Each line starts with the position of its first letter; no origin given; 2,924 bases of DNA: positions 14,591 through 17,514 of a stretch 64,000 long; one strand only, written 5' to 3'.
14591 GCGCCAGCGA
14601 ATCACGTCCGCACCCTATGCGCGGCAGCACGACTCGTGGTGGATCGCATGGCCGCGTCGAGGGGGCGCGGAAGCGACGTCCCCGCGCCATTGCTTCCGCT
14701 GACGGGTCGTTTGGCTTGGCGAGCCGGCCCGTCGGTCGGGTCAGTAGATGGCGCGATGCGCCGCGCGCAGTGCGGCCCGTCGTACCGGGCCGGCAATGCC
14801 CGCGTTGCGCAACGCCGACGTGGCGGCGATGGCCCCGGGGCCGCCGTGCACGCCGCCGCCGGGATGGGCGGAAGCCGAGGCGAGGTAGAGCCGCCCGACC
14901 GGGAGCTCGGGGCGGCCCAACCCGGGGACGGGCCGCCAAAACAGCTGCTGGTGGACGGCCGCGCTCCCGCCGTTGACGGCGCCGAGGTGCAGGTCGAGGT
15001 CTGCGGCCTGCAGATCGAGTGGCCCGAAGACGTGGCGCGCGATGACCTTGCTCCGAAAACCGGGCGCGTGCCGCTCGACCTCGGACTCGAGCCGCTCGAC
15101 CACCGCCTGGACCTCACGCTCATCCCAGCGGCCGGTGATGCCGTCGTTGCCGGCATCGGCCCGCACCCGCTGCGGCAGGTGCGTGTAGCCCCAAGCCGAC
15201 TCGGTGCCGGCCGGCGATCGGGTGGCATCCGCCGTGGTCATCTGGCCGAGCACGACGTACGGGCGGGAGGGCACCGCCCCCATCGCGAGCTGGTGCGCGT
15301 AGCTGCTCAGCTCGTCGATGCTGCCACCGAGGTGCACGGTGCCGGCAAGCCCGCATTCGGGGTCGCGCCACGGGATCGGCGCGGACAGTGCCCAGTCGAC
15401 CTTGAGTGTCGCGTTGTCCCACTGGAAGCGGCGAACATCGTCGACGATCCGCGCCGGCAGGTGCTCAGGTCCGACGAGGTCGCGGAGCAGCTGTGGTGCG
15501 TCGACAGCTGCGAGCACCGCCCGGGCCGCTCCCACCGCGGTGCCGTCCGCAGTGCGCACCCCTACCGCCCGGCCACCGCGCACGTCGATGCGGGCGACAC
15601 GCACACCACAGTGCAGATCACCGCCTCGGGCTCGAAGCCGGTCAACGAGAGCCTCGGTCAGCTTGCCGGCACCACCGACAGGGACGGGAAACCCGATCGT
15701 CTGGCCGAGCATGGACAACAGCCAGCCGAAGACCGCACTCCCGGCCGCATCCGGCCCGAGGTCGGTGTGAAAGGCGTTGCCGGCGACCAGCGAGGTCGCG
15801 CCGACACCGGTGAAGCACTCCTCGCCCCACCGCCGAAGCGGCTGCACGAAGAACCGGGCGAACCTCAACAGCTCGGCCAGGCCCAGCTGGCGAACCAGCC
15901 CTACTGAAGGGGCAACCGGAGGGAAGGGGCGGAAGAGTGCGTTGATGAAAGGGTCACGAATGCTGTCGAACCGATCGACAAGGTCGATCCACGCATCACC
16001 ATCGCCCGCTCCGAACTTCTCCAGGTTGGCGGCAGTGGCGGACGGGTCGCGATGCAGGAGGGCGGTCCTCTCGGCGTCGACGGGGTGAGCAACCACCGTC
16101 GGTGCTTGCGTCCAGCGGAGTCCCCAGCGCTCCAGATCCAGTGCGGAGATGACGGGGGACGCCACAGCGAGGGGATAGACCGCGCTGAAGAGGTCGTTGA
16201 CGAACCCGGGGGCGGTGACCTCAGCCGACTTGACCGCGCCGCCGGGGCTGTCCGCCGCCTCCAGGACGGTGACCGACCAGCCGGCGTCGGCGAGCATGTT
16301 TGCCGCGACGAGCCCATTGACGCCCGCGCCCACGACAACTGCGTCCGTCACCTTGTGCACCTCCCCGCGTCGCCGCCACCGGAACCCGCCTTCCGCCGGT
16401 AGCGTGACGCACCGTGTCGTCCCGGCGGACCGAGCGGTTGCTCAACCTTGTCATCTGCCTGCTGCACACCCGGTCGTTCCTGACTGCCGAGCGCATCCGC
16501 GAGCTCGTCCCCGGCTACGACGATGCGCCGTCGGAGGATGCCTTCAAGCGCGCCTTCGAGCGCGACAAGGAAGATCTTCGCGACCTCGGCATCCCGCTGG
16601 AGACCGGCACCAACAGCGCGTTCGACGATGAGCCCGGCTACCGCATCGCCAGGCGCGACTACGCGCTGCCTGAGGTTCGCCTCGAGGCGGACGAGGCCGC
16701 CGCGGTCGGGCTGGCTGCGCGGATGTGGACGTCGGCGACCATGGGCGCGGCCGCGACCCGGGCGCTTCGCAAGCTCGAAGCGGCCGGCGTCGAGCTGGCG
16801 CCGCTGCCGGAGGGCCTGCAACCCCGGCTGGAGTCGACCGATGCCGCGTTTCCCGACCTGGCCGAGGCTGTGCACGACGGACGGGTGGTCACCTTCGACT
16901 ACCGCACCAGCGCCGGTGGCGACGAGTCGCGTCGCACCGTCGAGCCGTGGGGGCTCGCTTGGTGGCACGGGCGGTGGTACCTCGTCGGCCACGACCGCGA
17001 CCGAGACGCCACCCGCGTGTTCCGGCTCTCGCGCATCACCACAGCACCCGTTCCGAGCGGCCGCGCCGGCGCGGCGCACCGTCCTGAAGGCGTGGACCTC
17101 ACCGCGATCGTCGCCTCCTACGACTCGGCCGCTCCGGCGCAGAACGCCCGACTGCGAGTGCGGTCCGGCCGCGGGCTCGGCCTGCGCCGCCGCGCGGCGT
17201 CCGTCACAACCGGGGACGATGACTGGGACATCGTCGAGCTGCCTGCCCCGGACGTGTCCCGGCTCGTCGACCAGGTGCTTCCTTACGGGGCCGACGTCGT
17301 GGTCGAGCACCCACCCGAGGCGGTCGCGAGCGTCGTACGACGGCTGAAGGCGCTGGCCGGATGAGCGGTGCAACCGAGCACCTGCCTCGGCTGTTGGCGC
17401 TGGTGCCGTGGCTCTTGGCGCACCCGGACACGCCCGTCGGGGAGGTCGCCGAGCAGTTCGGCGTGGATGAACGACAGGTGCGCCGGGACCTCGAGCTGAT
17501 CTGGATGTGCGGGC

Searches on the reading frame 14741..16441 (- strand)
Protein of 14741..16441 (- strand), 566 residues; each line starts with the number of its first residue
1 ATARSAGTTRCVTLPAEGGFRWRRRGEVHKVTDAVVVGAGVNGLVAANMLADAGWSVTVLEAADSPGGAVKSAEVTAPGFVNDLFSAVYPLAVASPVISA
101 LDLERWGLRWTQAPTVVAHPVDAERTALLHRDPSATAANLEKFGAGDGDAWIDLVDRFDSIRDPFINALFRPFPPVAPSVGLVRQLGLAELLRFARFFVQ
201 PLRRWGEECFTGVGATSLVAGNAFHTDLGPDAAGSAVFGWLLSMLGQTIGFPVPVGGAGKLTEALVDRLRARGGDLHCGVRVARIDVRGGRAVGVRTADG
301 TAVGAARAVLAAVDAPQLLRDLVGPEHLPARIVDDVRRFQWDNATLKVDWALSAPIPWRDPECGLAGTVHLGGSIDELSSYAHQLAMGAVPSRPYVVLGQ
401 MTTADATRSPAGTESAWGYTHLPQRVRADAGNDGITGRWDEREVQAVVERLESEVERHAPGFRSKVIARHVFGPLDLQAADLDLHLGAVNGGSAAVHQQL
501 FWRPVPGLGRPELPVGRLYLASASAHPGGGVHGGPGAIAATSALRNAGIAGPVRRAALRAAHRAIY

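Call 48: search_protein_families(library=pfam, proteins=[window:14741-16441:-])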
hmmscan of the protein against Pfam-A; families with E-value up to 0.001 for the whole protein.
window:14741-16441:- (566 aa): 9 families
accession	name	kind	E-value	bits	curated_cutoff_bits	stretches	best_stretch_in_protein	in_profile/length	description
PF01593.30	Amino_oxidase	-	9.9e-17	61.8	19.8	1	43-341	3-281/443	Flavin containing amine oxidoreductase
PF01266.30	DAO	-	7.3e-15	55.8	27.9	2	33-69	1-38/353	FAD dependent oxidoreductase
PF13450.12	NAD_binding_8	-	2.7e-09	37.6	21.9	1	36-83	1-46/68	NAD(P)-binding Rossmann-like domain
PF03486.20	HI0933_like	-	1e-05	25.5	50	0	33-70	2-39/244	HI0933-like protein Rossmann domain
PF00070.33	Pyr_redox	-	1.1e-05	26.2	22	1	34-67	2-35/82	Pyridine nucleotide-disulphide oxidoreductase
PF07992.20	Pyr_redox_2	-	3.1e-05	24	26.1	0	32-67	143-178/291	Pyridine nucleotide-disulphide oxidoreductase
PF00890.30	FAD_binding_2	-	4e-05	23.4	20.4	0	33-73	1-41/414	FAD binding domain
PF01946.23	Thi4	-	9.7e-05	22.1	26.2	1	31-70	17-57/235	Thi4 family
PF01494.25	FAD_binding_3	-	0.00016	21.5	22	1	32-69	2-39/349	FAD binding domain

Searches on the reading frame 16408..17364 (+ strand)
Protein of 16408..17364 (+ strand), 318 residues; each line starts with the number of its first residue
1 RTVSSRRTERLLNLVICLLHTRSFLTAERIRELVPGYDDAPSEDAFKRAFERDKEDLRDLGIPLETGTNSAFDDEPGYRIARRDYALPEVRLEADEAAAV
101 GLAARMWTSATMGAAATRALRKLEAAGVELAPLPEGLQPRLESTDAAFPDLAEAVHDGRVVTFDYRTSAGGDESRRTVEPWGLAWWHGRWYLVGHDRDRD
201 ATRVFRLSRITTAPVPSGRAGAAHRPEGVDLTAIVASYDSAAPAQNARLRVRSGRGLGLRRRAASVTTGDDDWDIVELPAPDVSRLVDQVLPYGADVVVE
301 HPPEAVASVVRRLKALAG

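Call 48: search_protein_families(library=pfam, proteins=[window:16408-17364:+])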
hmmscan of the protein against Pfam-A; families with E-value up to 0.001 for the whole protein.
window:16408-17364:+ (318 aa): 2 families
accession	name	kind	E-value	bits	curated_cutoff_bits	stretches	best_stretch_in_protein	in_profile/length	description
PF13280.12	WYL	-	1e-23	83.5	21.8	1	147-213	2-68/70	WYL domain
PF25583.1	WCX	-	3.1e-12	47.1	23.9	1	244-317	2-76/76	WCX domain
